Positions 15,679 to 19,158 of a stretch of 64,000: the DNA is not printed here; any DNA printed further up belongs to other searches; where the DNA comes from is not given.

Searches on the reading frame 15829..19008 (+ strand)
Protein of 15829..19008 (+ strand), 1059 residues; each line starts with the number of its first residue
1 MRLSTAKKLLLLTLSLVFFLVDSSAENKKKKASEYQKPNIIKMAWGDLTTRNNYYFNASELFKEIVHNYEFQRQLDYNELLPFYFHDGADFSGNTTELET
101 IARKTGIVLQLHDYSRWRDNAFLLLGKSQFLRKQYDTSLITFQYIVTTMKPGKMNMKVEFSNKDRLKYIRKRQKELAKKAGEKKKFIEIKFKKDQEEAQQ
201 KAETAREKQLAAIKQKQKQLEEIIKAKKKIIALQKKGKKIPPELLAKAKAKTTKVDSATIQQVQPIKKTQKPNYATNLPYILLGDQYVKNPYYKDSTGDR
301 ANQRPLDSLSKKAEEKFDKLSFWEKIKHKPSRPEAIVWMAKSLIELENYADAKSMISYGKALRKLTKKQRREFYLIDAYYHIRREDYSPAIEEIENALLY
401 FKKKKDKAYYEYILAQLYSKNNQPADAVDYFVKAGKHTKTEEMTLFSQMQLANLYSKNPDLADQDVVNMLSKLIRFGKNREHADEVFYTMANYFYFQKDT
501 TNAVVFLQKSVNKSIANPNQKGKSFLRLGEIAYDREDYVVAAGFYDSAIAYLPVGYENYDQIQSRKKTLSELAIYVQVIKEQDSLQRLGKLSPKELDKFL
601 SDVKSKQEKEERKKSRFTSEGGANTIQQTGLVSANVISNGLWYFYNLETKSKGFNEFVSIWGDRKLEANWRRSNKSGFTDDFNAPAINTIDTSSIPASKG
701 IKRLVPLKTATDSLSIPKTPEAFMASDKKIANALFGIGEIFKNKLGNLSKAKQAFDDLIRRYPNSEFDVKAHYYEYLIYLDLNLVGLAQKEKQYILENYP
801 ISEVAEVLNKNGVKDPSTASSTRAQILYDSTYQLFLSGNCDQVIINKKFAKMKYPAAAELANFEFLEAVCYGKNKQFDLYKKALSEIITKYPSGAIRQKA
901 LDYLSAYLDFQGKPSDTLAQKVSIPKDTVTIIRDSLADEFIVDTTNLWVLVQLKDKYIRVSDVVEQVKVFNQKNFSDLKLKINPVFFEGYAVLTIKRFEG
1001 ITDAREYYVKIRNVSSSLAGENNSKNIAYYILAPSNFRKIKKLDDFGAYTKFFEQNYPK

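Call 3: search_protein_families(library=pfam, proteins=[window:15829-19008:+], max_evalue=0.1)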
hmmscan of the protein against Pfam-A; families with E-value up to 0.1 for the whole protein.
window:15829-19008:+ (1059 aa): 8 families
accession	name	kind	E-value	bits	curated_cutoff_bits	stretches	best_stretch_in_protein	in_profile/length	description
PF13174.12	TPR_6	-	1.5e-17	63.4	26.3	1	733-765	2-33/33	Tetratricopeptide repeat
PF07719.23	TPR_2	-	9.2e-08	32.1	27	0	412-435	5-28/34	Tetratricopeptide repeat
PF12895.13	ANAPC3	-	4.7e-06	27.2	27.2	0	395-439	13-55/82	Anaphase-promoting complex, cyclosome, subunit 3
PF13432.12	TPR_16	-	1.4e-05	25.8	32.7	0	378-431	4-54/65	Tetratricopeptide repeat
PF14559.12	TPR_19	-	0.00014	22.6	25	0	327-356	19-48/68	Tetratricopeptide repeat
PF13424.12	TPR_12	-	0.0002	21.9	30.1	0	381-434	13-71/77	Tetratricopeptide repeat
PF13428.12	TPR_14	-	0.00058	20.8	23.5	0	743-766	12-35/44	Tetratricopeptide repeat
PF13181.12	TPR_8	-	0.0078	16.7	25.7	0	732-764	2-33/34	Tetratricopeptide repeat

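Call 4: search_protein_families(library=ncbifam, proteins=[window:15829-19008:+], max_evalue=0.1)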
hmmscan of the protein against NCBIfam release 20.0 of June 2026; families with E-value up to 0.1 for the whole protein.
window:15829-19008:+ (1059 aa): 4 families
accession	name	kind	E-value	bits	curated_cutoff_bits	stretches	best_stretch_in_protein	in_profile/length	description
NF052312.1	T9SS_PorW_SprE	equivalog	3.9e-135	452.2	250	2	325-900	133-713/716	type IX secretion system periplasmic lipoprotein PorW/SprE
TIGR00540.1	TPR_hemY_coli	hypoth_equivalog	5.3e-09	35.3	142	1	299-458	228-372/385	heme biosynthesis-associated TPR protein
TIGR02795.1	tol_pal_ybgF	equivalog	5.7e-06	26.9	90.1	1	746-819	16-90/119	tol-pal system protein YbgF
TIGR03302.1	OM_YfiO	subfamily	0.082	12.4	81.4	1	749-793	132-227/239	outer membrane protein assembly factor BamD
